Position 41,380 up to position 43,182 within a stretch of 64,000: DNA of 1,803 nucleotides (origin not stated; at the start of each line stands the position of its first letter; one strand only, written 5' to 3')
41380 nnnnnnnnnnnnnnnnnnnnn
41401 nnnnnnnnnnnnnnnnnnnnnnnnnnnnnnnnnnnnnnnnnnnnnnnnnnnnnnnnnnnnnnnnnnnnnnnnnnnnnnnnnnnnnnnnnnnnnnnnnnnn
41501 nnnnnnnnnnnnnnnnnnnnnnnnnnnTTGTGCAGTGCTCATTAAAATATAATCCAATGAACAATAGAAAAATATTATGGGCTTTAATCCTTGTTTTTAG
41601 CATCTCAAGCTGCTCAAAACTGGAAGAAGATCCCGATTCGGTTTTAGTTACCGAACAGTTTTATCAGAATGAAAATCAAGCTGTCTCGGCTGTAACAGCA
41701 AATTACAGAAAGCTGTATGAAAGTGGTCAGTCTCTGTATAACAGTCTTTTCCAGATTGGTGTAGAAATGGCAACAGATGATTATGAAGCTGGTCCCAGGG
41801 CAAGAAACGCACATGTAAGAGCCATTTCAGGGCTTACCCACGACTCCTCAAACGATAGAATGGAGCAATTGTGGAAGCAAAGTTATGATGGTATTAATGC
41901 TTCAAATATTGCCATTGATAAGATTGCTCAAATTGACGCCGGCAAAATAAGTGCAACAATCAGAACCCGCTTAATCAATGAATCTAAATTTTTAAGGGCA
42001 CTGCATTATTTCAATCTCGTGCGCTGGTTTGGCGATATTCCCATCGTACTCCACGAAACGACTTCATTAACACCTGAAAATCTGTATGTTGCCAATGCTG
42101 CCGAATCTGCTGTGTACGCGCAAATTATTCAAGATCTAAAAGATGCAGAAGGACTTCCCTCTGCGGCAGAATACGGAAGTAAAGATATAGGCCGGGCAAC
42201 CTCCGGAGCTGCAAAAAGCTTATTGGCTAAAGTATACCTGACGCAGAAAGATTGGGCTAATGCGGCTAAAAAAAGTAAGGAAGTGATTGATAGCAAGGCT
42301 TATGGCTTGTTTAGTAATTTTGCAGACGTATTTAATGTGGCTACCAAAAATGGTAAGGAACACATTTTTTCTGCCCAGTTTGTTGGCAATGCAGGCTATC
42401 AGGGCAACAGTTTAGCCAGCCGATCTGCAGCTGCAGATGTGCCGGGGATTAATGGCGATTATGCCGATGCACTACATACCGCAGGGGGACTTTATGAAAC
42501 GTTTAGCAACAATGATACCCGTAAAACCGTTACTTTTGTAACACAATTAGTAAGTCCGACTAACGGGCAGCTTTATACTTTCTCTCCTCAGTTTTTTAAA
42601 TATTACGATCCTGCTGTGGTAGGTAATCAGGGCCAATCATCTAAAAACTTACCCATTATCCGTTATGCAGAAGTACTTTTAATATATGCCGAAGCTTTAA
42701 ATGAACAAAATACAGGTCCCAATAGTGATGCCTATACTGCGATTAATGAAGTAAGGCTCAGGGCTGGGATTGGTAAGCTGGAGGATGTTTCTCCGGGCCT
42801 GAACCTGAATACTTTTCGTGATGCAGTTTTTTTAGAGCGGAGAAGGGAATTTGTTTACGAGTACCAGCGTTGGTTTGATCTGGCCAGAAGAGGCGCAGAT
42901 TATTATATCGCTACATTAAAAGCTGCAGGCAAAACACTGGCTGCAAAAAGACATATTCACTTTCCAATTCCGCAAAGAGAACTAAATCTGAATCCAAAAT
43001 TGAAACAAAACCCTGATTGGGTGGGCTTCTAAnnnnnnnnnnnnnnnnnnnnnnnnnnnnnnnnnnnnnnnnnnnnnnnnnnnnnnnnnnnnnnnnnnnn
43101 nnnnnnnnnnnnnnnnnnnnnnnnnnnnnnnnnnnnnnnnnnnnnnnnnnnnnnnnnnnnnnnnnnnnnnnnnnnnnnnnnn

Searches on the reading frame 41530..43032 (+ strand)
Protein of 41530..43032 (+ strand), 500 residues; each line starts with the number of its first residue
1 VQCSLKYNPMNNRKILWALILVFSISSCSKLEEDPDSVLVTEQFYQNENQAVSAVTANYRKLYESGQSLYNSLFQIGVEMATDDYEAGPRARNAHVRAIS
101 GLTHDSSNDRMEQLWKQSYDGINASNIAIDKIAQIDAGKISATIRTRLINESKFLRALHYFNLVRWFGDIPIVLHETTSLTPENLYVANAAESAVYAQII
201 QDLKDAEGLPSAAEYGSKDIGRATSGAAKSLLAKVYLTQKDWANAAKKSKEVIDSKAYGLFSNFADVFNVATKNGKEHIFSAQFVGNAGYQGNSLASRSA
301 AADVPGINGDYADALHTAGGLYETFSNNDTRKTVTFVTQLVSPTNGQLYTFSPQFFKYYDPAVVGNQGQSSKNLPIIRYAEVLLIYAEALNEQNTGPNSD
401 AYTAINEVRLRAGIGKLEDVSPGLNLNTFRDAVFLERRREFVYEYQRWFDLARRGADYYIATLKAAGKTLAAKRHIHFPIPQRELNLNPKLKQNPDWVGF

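Call 4: search_protein_families(library=pfam, proteins=[window:41530-43032:+])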
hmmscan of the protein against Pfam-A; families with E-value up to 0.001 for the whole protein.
window:41530-43032:+ (500 aa): 3 families
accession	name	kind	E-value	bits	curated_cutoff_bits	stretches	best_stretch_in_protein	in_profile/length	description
PF07980.17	SusD_RagB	-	9.6e-37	127.6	23.1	1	352-497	132-297/297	SusD family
PF14322.12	SusD-like_3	-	2.1e-20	74.2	27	1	102-237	65-191/191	Starch-binding associating with outer membrane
PF12771.13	SusD-like_2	-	6.2e-05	22.4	27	0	112-219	58-161/415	Starch-binding associating with outer membrane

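Call 39: find_related_loci(query=window:41530-43032:+, collection=genome_contigs, flank=7000)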
Query window:41530-43032:+ (500 aa) in genome_contigs; peptide patterns used: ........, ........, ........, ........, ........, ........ (x = any residue, [..] = any of these).
524 stretches matched a pattern; 487 encode a relative of the query (tblastn E <= 1e-3); the best 80 are kept; 80 distinct loci.
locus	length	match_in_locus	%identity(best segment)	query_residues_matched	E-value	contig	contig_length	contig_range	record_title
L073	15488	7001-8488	84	5-500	0e+0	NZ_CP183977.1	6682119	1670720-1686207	Pedobacter sp. R-06 chromosome, complete genome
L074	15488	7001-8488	84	5-500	0e+0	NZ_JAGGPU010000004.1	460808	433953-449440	Pedobacter sp. ISL-64 ISL64_5, whole genome shotgun sequence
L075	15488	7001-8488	84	5-500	0e+0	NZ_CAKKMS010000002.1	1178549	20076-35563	Pedobacter sp. Bi126, whole genome shotgun sequence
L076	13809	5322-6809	83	5-500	0e+0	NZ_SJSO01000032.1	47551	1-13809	Pedobacter psychrodurus strain RP-3-21 contig32, whole genome shotgun sequence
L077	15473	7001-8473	84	10-500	0e+0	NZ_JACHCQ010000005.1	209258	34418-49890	Pedobacter sp. AK013 Ga0401613_05, whole genome shotgun sequence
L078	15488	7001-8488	79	6-500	0e+0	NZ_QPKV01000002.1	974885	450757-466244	Pedobacter chinensis strain JDX94 Scaffold1_2, whole genome shotgun sequence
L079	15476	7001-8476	78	10-500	0e+0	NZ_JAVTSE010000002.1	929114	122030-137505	Pedobacter frigidisoli strain MADA_3128 contig_0002, whole genome shotgun sequence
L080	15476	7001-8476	78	10-500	0e+0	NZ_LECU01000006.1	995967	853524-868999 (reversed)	Pedobacter sp. BMA contig06, whole genome shotgun sequence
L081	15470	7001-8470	77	10-498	0e+0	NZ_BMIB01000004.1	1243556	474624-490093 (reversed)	Filimonas zeae strain CGMCC 1.15290 sequence04, whole genome shotgun sequence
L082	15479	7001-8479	77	10-500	0e+0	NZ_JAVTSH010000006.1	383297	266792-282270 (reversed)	Pedobacter agri strain MADA_1818 contig_0006, whole genome shotgun sequence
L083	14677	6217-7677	79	19-500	0e+0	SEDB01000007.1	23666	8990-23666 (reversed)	MAG: Pedobacter sp. isolate PMG_062 scaffold_2948, whole genome shotgun sequence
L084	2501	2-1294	87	70-500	0e+0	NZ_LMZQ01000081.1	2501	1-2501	Pedobacter ginsenosidimutans strain KACC 14530 contig81, whole genome shotgun sequence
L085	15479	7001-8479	75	8-500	0e+0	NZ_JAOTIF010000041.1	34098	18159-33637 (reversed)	Paraflavisolibacter caeni strain LB-8 LB-8_scaffold41, whole genome shotgun sequence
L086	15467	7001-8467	75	10-498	0e+0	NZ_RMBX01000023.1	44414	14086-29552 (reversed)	Chitinophaga barathri strain YLT18 NODE_23_length_44414_cov_58.719557, whole genome shotgun sequence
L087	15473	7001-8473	74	1-497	0e+0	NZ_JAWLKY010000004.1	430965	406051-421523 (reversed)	Chitinophaga sp. YIM B06452 Scaffold4, whole genome shotgun sequence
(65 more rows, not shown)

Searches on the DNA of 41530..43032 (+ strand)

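Call 48: search_rna_families(sources=[L104, L108, L109, L097, L101, L090, L096, L106, L081], threshold=gathering)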
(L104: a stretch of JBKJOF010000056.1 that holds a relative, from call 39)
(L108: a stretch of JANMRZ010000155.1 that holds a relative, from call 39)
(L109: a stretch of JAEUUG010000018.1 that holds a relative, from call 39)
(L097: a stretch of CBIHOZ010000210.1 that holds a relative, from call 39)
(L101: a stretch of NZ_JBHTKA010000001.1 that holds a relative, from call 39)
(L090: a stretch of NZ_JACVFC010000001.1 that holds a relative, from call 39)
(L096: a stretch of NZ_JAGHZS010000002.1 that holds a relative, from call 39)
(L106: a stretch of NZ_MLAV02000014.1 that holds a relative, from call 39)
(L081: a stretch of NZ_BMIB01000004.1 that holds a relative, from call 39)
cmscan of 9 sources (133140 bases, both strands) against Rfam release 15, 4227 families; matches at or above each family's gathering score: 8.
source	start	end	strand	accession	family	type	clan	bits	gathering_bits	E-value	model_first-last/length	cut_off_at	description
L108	3558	3665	+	RF00162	SAM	Cis-reg; riboswitch;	CL00012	77.2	44.4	4.4e-16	1-108/108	no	SAM riboswitch aptamer (S box leader)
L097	182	290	+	RF00162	SAM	Cis-reg; riboswitch;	CL00012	75.9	44.4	1.1e-15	1-108/108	no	SAM riboswitch aptamer (S box leader)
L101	2600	2708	+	RF00162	SAM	Cis-reg; riboswitch;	CL00012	75.3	44.4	1.5e-15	1-108/108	no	SAM riboswitch aptamer (S box leader)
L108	11114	11221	+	RF00162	SAM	Cis-reg; riboswitch;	CL00012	73.8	44.4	4.2e-15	1-108/108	no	SAM riboswitch aptamer (S box leader)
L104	2071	2176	+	RF00162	SAM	Cis-reg; riboswitch;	CL00012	73.2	44.4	6.5e-15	1-108/108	no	SAM riboswitch aptamer (S box leader)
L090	13858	13932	+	RF00005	tRNA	Gene; tRNA;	CL00001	66.9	29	4.7e-12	1-71/71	no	tRNA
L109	3462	3577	+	RF00162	SAM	Cis-reg; riboswitch;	CL00012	61.9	44.4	1.3e-11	1-108/108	no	SAM riboswitch aptamer (S box leader)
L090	652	742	+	RF00005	tRNA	Gene; tRNA;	CL00001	57.5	29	1.8e-09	1-71/71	no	tRNA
